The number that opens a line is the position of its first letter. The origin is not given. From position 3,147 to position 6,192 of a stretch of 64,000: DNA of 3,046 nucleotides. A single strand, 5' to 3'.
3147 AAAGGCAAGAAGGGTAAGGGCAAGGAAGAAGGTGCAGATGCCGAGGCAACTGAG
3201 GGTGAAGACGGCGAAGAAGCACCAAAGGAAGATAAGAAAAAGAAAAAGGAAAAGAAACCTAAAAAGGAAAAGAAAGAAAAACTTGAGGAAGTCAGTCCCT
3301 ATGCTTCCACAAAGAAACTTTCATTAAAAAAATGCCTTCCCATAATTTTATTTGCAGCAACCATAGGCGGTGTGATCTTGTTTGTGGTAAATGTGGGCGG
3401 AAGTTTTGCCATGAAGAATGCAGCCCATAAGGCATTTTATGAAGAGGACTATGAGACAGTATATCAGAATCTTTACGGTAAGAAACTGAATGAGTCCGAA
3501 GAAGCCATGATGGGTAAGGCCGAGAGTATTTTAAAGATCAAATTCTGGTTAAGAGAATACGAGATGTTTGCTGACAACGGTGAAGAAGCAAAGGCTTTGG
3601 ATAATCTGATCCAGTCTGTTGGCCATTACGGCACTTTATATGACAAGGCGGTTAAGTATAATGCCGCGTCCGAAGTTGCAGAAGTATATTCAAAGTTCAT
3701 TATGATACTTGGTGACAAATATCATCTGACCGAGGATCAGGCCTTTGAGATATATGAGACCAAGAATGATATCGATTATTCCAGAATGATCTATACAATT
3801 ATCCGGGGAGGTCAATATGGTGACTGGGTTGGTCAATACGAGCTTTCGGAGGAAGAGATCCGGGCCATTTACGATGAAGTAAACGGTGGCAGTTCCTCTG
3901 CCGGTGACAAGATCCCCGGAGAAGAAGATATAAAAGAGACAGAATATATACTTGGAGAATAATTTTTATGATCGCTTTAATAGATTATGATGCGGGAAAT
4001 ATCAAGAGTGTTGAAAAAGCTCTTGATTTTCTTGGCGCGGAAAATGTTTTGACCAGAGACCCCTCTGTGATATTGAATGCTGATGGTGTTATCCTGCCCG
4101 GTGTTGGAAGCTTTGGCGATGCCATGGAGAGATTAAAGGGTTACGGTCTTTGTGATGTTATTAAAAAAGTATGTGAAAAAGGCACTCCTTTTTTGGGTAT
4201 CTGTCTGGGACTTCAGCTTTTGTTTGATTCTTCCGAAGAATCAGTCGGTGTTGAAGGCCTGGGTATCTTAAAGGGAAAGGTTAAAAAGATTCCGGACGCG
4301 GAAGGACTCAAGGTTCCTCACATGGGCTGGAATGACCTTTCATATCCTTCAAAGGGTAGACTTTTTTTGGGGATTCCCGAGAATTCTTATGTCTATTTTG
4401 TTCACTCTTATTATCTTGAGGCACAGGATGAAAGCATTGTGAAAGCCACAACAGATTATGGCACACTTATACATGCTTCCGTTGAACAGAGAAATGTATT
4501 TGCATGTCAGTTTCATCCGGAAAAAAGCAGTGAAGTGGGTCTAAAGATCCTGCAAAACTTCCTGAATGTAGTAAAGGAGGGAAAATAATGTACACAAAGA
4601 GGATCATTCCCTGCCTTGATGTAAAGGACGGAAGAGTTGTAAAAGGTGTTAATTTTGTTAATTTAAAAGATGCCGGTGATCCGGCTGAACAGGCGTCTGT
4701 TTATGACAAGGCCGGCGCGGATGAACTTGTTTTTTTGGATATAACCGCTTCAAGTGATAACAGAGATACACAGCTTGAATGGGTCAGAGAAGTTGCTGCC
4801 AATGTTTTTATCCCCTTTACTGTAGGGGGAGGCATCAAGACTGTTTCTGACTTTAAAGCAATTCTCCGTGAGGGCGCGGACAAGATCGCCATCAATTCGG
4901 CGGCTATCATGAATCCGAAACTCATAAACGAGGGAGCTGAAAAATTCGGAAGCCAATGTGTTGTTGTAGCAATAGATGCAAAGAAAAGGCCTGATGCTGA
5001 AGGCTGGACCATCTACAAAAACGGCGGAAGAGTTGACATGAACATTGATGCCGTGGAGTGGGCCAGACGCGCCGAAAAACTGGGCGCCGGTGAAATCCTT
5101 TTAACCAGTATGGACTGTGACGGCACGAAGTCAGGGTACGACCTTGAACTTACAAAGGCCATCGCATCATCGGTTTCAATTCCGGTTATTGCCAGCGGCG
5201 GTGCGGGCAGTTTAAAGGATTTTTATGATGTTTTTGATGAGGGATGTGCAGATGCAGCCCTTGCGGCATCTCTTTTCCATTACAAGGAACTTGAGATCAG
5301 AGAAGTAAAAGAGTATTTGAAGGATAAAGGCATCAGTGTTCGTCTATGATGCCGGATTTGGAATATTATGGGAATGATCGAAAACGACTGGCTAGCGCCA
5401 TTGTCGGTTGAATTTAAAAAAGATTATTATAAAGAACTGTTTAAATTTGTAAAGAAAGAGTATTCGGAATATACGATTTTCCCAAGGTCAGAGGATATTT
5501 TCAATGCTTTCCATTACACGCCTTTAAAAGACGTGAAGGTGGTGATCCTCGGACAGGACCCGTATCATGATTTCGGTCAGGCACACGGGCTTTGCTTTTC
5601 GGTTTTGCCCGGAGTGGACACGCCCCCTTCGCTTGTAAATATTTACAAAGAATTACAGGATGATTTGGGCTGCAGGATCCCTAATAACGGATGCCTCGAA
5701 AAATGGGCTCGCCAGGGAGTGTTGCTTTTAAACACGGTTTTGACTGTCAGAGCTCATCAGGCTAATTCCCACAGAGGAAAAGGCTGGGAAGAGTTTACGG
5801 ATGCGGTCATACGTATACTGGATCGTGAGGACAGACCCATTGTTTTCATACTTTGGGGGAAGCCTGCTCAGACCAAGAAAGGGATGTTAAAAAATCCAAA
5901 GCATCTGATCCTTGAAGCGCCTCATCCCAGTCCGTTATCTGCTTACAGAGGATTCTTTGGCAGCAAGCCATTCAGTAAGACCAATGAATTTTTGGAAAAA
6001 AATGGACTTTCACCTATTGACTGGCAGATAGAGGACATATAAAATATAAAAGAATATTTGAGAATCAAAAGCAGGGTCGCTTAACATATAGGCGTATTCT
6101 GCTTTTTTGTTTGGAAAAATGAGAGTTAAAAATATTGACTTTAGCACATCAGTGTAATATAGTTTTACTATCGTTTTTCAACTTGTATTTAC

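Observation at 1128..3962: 944-aa hyper-acidic, intrinsically disordered N-terminal region anchored by one TM helix to a 210-aa C-terminal domain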

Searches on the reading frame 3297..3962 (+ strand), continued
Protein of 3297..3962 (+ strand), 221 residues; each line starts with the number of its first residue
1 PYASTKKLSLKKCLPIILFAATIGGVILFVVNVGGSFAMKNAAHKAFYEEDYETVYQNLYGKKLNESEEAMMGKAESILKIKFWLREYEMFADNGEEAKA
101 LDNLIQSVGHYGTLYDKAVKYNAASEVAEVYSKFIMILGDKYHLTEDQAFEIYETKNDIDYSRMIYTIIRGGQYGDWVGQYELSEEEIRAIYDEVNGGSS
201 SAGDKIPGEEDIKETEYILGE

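Call 102: search_protein_families(library=pfam, alignment_id=A1, max_evalue=1)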
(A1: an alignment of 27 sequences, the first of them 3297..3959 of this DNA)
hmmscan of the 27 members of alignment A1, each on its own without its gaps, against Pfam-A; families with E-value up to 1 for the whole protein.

A. member 1, window:3297-3959:+ (221 aa): 2 families
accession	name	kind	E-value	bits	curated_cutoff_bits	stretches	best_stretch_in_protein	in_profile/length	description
PF20130.4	DUF6520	-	0.2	12.5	25.4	0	26-57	10-42/83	Family of unknown function (DUF6520)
PF18688.6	DUF5638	-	0.98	10.3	39.8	1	89-158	18-89/104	Family of unknown function (DUF5638)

B. families by the number of members that match (of 27 scanned): 29 families (the first 25 are shown)
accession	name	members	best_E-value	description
PF04321.23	RmlD_sub_bind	3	0.0051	RmlD substrate binding domain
PF14293.11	YWFCY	3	0.06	YWFCY protein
PF09318.15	Glyco_trans_A_1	2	0.00037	Glycosyl transferase 1 domain A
PF13786.12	DUF4179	2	0.011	Domain of unknown function (DUF4179)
PF08625.16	Utp13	2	0.031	Utp13 specific WD40 associated domain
PF07866.17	DUF1653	2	0.033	Protein of unknown function (DUF1653)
PF02022.25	Integrase_Zn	2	0.045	Integrase Zinc binding domain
PF03887.19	YfbU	1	0.003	YfbU domain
PF17460.7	RP854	1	0.028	Uncharacterized protein RP854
PF04733.20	Coatomer_E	1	0.03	Coatomer epsilon subunit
PF18446.7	DUF5611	1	0.039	Domain of unknown function (DUF5611)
PF13065.11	DUF3928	1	0.047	Protein of unknown function (DUF3928)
PF15056.11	NRN1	1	0.057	Neuritin protein family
PF16465.11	DUF5046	1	0.058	Domain of unknown function (DUF5046)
PF01956.21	EMC3_TMCO1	1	0.062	Integral membrane protein EMC3/TMCO1-like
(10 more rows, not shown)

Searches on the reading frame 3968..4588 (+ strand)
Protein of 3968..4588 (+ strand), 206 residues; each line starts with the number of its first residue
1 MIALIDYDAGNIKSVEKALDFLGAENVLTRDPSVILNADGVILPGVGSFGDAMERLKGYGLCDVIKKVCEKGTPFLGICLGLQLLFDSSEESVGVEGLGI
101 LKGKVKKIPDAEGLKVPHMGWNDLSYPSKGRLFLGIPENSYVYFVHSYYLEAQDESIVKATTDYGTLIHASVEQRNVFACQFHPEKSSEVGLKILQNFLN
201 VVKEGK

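Call 5: search_protein_families(library=pfam, proteins=[window:3968-4588:+], max_evalue=1)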
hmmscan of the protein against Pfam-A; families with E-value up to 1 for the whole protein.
window:3968-4588:+ (206 aa): 6 families
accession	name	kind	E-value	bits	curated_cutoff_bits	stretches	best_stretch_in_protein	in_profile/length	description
PF00117.34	GATase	-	2.5e-25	89.7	22.8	1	4-199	2-187/190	Glutamine amidotransferase class-I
PF01174.25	SNO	-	3.9e-10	40.3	27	1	10-202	6-186/188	SNO glutamine amidotransferase family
PF07685.20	GATase_3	-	5.8e-08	33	27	1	35-105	37-115/196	CobB/CobQ-like glutamine amidotransferase domain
PF07722.19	Peptidase_C26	-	0.00025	21.3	20.5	1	64-185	97-219/219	Peptidase C26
PF01965.30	DJ-1_PfpI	-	0.042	14.1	26.6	1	38-87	62-109/165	DJ-1/PfpI family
PF02735.22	Ku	-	0.1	12.9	25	1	141-190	95-146/190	Ku70/Ku80 beta-barrel domain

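Call 84: find_homologous_proteins(query=window:3968-4585:+, max_evalue=1e-40)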
Query window:3968-4585:+ (206 aa): 8000 proteins with E <= 1e-40 among 8000 candidates; the best 120 are listed.
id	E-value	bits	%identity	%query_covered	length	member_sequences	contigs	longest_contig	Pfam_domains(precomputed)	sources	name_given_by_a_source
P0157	8.6e-133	458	100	100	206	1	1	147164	PF00117.35,PF07685.21,PF01174.26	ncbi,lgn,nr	ncbi:MAG: imidazole glycerol phosphate synthase subunit HisH [Acetatifactor sp.]|nr:imidazole glycer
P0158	2.0e-124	431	94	100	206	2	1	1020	PF00117.35,PF07685.21,PF01174.26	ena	-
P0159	7.4e-100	351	77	99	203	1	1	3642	PF00117.35,PF07685.21,PF01174.26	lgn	-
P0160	1.1e-99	350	75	100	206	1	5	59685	PF00117.35,PF07685.21,PF01174.26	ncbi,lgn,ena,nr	ncbi:MAG: imidazole glycerol phosphate synthase subunit HisH [Lachnospiraceae bacterium]|nr:imidazol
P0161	1.5e-99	350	75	99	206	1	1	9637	PF00117.35,PF07685.21,PF01174.26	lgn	-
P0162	5.3e-99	348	76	100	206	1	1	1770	PF00117.35,PF07685.21,PF01174.26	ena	-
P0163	5.4e-99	348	75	100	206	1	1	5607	PF00117.35,PF07685.21,PF01174.26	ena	-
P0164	5.5e-99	348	75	99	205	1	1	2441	PF00117.35,PF07685.21,PF01174.26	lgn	-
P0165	5.8e-99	348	75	100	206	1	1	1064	PF00117.35,PF07685.21,PF01174.26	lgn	-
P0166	6.4e-99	348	75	99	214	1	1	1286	PF00117.35,PF07685.21,PF01174.26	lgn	-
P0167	1.1e-98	347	76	100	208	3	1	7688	PF00117.35,PF07685.21,PF01174.26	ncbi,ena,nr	ncbi:MAG: imidazole glycerol phosphate synthase subunit HisH [Lachnospiraceae bacterium]|nr:imidazol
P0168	1.2e-98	347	75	100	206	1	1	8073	PF00117.35,PF07685.21,PF01174.26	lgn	-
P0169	2.0e-98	346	77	97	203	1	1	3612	PF07722.20,PF00117.35,PF07685.21,PF01174.26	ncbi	-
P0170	2.2e-98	346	75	100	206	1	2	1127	PF00117.35,PF07685.21,PF01174.26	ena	-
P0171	6.0e-98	345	75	100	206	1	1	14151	PF00117.35,PF07685.21,PF01174.26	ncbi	-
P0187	3.2e-97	342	75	99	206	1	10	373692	PF00117.35,PF07685.21,PF01174.26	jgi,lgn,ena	-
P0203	6.6e-97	341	73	100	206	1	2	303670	PF00117.35,PF07685.21,PF01174.26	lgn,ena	-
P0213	1.3e-96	340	72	100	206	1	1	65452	PF00117.35,PF07685.21,PF01174.26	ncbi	-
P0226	2.3e-96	339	74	99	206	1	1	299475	PF00117.35,PF07685.21,PF01174.26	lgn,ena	-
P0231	2.7e-96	339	75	100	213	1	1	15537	PF00117.35,PF07685.21,PF01174.26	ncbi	ncbi:MAG: imidazole glycerol phosphate synthase subunit HisH [Fusicatenibacter sp.]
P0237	3.7e-96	339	75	100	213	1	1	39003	PF00117.35,PF07685.21,PF01174.26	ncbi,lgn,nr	ncbi:MAG: imidazole glycerol phosphate synthase subunit HisH [Fusicatenibacter sp.]|nr:imidazole gly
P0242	4.8e-96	338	73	99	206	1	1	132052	PF00117.35,PF07685.21,PF01174.26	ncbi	-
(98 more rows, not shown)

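Call 85: find_encoding_contigs(protein=P0157, flank=10000, max_places=2)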
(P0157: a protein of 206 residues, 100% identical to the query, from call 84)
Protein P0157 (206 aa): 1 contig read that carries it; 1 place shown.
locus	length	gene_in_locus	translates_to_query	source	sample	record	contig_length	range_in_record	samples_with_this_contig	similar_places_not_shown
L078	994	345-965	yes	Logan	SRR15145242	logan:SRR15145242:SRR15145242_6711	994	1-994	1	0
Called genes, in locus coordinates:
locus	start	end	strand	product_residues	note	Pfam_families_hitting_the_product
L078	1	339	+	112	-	?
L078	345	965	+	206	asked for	PF00117:GATase, PF07685:GATase_3, PF01174:SNO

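Call 86: find_encoding_contigs(protein=P0237, flank=10000, max_places=2)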
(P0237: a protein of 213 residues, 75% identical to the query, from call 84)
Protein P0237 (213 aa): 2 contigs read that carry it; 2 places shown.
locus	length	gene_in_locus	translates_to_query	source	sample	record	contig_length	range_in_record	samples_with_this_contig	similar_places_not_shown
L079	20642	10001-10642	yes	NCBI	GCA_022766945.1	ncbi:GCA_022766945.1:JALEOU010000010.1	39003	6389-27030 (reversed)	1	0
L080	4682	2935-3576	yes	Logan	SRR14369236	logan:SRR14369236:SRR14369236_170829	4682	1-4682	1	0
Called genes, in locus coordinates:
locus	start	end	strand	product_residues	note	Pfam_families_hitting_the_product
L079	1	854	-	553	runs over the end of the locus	PF00920:ILVD_EDD_N, PF24877:ILV_EDD_C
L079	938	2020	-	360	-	PF00180:Iso_dh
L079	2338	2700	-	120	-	PF02699:YajC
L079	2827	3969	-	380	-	PF01702:TGT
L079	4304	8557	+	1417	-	PF01548:DEDD_Tnp_IS110 (faint), PF01869:BcrAD_BadFG, PF09989:DUF2229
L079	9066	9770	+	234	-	-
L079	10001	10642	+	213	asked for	PF00117:GATase, PF07685:GATase_3, PF01174:SNO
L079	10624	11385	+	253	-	PF00977:His_biosynth, PF01207:Dus (faint), PF03060:NMO (faint)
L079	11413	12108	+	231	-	PF03167:UDG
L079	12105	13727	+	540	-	PF01554:MatE (weak), PF01943:Polysacc_synt, PF13440:Polysacc_synt_3 (faint), PF03023:MurJ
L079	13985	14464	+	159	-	PF06695:Sm_multidrug_ex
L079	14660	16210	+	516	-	PF04055:Radical_SAM (weak), PF12836:HHH_3 (weak)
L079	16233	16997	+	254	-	PF13566:DUF4130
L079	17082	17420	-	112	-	PF06153:CdAMP_rec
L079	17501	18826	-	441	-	PF05496:RuvB_N, PF00004:AAA, PF07728:AAA_5 (weak), PF13173:AAA_14 (weak), PF16193:AAA_assoc_2, PF12002:MgsA_C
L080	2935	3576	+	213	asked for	PF00117:GATase, PF07685:GATase_3, PF01174:SNO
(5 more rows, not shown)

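Call 90: find_encoding_contigs(protein=P0187, flank=7000, max_places=3)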
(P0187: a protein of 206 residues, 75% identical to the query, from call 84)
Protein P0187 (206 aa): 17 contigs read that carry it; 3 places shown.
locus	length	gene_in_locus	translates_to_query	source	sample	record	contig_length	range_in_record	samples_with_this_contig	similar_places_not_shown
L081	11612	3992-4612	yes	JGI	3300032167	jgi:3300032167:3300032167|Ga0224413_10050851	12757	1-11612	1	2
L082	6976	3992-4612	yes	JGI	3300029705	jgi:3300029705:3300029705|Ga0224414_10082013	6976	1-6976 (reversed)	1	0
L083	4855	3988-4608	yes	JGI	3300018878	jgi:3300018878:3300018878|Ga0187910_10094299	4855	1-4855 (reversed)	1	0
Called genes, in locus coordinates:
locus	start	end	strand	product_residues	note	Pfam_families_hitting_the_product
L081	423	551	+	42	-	-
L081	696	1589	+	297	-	PF01584:CheW, PF00072:Response_reg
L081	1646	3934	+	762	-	-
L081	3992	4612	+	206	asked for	PF00117:GATase, PF07685:GATase_3 (weak), PF01174:SNO (weak)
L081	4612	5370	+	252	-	PF00977:His_biosynth, PF01207:Dus (faint), PF03060:NMO (faint), PF02581:TMP-TENI (faint)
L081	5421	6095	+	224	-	PF03167:UDG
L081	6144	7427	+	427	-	PF00278:Orn_DAP_Arg_deC, PF02784:Orn_Arg_deC_N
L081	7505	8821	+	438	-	-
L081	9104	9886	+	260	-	PF01636:APH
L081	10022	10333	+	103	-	PF13490:zf-HC2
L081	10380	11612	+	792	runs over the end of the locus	?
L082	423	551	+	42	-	-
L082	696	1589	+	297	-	PF01584:CheW, PF00072:Response_reg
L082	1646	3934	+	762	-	-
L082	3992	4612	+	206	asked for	PF00117:GATase, PF07685:GATase_3 (weak), PF01174:SNO (weak)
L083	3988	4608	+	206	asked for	PF00117:GATase, PF07685:GATase_3 (weak), PF01174:SNO (weak)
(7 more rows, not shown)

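Call 91: find_encoding_contigs(protein=P0203, flank=7000, max_places=2)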
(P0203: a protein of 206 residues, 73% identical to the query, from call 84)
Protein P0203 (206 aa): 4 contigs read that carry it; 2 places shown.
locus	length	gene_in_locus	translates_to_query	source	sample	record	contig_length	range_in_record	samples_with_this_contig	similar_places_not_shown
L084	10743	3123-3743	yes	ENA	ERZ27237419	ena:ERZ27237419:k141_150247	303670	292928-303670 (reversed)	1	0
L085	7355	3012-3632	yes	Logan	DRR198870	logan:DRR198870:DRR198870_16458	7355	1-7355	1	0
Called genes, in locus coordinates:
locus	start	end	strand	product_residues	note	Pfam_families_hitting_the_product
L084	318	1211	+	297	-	PF01584:CheW, PF00072:Response_reg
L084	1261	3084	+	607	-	-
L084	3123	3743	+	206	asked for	PF00117:GATase, PF07685:GATase_3 (weak), PF01174:SNO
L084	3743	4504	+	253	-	PF00977:His_biosynth, PF03060:NMO (faint), PF01207:Dus (faint), PF02581:TMP-TENI (faint)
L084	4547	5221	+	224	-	PF03167:UDG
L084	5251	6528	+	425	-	PF00278:Orn_DAP_Arg_deC, PF02784:Orn_Arg_deC_N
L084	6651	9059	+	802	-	PF00133:tRNA-synt_1, PF01406:tRNA-synt_1e (faint), PF09334:tRNA-synt_1g, PF13603:tRNA-synt_1_2, PF00133:tRNA-synt_1, PF08264:Anticodon_1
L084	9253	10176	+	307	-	PF22612:GH113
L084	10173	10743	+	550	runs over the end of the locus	PF03629:SASA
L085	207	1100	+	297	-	PF01584:CheW, PF00072:Response_reg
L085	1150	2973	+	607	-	-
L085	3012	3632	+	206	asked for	PF00117:GATase, PF07685:GATase_3 (weak), PF01174:SNO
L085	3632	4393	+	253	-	PF00977:His_biosynth, PF03060:NMO (faint), PF01207:Dus (faint), PF02581:TMP-TENI (faint)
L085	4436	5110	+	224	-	PF03167:UDG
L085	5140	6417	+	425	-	PF00278:Orn_DAP_Arg_deC, PF02784:Orn_Arg_deC_N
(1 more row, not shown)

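Call 92: find_encoding_contigs(protein=P0226, flank=7000, max_places=2)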
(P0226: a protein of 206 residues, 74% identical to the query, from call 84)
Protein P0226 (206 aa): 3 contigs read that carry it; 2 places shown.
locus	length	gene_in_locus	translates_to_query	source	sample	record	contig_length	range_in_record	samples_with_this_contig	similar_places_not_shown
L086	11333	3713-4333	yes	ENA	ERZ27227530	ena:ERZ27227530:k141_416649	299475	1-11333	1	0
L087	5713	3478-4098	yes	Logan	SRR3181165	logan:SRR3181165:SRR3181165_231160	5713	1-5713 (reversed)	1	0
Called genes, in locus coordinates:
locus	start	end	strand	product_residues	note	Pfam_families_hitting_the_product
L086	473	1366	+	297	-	PF01584:CheW, PF00072:Response_reg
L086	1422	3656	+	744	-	-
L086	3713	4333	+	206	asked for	PF00117:GATase, PF07685:GATase_3 (weak), PF01174:SNO (weak)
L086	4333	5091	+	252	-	PF00977:His_biosynth, PF01207:Dus (faint), PF03060:NMO (faint), PF02581:TMP-TENI (faint)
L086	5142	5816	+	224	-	PF03167:UDG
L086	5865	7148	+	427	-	PF00278:Orn_DAP_Arg_deC, PF02784:Orn_Arg_deC_N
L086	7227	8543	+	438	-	-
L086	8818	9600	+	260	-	PF01636:APH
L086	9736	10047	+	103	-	PF13490:zf-HC2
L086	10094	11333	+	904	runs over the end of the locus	PF02739:5_3_exonuc_N, PF01367:5_3_exonuc, PF00476:DNA_pol_A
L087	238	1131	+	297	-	PF01584:CheW, PF00072:Response_reg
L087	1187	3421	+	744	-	-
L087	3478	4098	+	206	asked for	PF00117:GATase, PF07685:GATase_3 (weak), PF01174:SNO (weak)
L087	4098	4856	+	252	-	PF00977:His_biosynth, PF01207:Dus (faint), PF03060:NMO (faint), PF02581:TMP-TENI (faint)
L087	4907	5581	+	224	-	PF03167:UDG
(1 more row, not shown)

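Call 93: find_encoding_contigs(protein=P0231, flank=7000, max_places=1)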
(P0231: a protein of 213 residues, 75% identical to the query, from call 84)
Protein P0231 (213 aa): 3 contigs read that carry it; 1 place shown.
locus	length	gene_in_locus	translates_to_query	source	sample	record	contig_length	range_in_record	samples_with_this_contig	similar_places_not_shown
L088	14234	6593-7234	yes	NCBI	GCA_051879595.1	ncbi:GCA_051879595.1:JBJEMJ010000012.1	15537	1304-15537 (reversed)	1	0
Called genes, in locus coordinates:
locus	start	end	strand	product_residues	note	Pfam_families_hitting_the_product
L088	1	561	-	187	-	PF01702:TGT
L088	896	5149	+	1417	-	PF01548:DEDD_Tnp_IS110 (faint), PF01869:BcrAD_BadFG, PF09989:DUF2229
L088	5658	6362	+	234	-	-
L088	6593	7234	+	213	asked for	PF00117:GATase, PF07685:GATase_3, PF01174:SNO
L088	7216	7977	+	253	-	PF00977:His_biosynth, PF01207:Dus (faint), PF03060:NMO (faint)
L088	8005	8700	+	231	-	PF03167:UDG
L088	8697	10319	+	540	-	PF01554:MatE (weak), PF01943:Polysacc_synt, PF13440:Polysacc_synt_3 (faint), PF03023:MurJ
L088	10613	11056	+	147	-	PF06695:Sm_multidrug_ex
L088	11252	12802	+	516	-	PF04055:Radical_SAM (weak), PF12836:HHH_3 (weak)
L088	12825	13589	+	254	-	PF13566:DUF4130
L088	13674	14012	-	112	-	PF06153:CdAMP_rec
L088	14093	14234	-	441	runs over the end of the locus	PF05496:RuvB_N, PF00004:AAA, PF07728:AAA_5 (weak), PF13173:AAA_14 (weak), PF16193:AAA_assoc_2, PF12002:MgsA_C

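Call 94: find_encoding_contigs(protein=P0213, flank=7000, max_places=1)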
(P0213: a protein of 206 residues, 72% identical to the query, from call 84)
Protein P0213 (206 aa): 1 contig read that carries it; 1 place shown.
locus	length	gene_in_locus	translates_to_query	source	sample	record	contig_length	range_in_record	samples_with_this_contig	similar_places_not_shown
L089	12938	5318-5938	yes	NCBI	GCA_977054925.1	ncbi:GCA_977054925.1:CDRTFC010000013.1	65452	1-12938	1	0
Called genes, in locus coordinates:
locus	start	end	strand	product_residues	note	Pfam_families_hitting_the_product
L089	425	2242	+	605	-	PF03442:CBM_X2 (weak)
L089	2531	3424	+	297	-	PF01584:CheW, PF00072:Response_reg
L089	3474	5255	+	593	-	-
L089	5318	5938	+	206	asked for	PF00117:GATase, PF07685:GATase_3 (weak), PF01174:SNO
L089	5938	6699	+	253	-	PF00977:His_biosynth, PF03060:NMO (faint), PF01207:Dus (faint), PF02581:TMP-TENI (faint)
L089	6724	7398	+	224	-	PF03167:UDG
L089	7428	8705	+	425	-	PF00278:Orn_DAP_Arg_deC, PF02784:Orn_Arg_deC_N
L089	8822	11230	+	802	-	PF00133:tRNA-synt_1, PF01406:tRNA-synt_1e (faint), PF09334:tRNA-synt_1g, PF13603:tRNA-synt_1_2, PF00133:tRNA-synt_1, PF08264:Anticodon_1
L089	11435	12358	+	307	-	PF22612:GH113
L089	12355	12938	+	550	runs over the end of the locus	PF03629:SASA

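Call 95: find_encoding_contigs(protein=P0242, flank=7000, max_places=1)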
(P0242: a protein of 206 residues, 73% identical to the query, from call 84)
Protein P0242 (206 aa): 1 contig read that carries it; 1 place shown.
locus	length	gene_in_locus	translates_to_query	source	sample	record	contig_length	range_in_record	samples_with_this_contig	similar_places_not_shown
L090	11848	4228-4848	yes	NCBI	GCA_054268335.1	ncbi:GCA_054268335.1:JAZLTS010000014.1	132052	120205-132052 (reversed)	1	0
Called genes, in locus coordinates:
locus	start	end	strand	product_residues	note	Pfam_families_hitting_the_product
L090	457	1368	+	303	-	PF01584:CheW, PF00072:Response_reg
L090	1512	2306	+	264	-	-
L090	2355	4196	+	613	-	-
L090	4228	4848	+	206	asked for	PF00117:GATase, PF07685:GATase_3 (weak), PF01174:SNO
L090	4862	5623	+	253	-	PF00977:His_biosynth, PF03060:NMO (faint), PF01207:Dus (faint), PF02581:TMP-TENI (faint)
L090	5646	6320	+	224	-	PF03167:UDG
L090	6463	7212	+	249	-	PF01978:TrmB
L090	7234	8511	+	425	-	PF00278:Orn_DAP_Arg_deC, PF02784:Orn_Arg_deC_N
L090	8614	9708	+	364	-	PF02016:Peptidase_S66, PF17676:Peptidase_S66C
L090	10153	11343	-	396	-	PF00999:Na_H_Exchanger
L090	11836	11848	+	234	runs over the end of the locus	PF02463:SMC_N (weak), PF20720:nSTAND3 (faint), PF00005:ABC_tran, PF13304:AAA_21 (faint)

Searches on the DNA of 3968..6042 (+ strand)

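Call 15: search_dna_similar(query=window:3968-6042:+, collection=plasmids, mode=near, max_rows=5)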
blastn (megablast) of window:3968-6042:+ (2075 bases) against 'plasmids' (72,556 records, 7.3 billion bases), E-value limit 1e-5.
No match.

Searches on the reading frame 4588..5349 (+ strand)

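Call 5: search_protein_families(library=pfam, proteins=[window:4588-5349:+], max_evalue=1)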
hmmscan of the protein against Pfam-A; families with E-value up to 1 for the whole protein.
window:4588-5349:+ (253 aa): 10 families
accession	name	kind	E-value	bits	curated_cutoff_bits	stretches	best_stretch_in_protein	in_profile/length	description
PF00977.27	His_biosynth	-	1.2e-86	290.3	23.6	1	5-235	1-227/228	Histidine biosynthesis protein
PF01207.24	Dus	-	6.9e-10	39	20.4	2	60-119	170-229/311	Dihydrouridine synthase (Dus)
PF03060.21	NMO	-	3.9e-09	36.8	28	2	151-240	141-236/331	Nitronate monooxygenase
PF02581.23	TMP-TENI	-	1e-07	31.9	27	2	35-105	107-179/180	Thiamine monophosphate synthase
PF05690.20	ThiG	-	0.0012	18.7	23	0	64-106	165-207/247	Thiazole biosynthesis protein ThiG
PF01180.27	DHO_dh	-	0.002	17.8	27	1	59-109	223-275/291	Dihydroorotate dehydrogenase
PF13378.12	MR_MLE_C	-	0.03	14.5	29.4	0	185-224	84-123/219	Enolase C-terminal domain-like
PF00478.31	IMPDH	-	0.12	11.8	25.6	1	31-102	104-172/345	IMP dehydrogenase / GMP reductase domain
PF00290.26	Trp_syntA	-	0.15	11.4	27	1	64-109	188-232/259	Tryptophan synthase alpha chain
PF04309.18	G3P_antiterm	-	0.17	11.8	27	0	65-104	130-169/173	Glycerol-3-phosphate responsive antiterminator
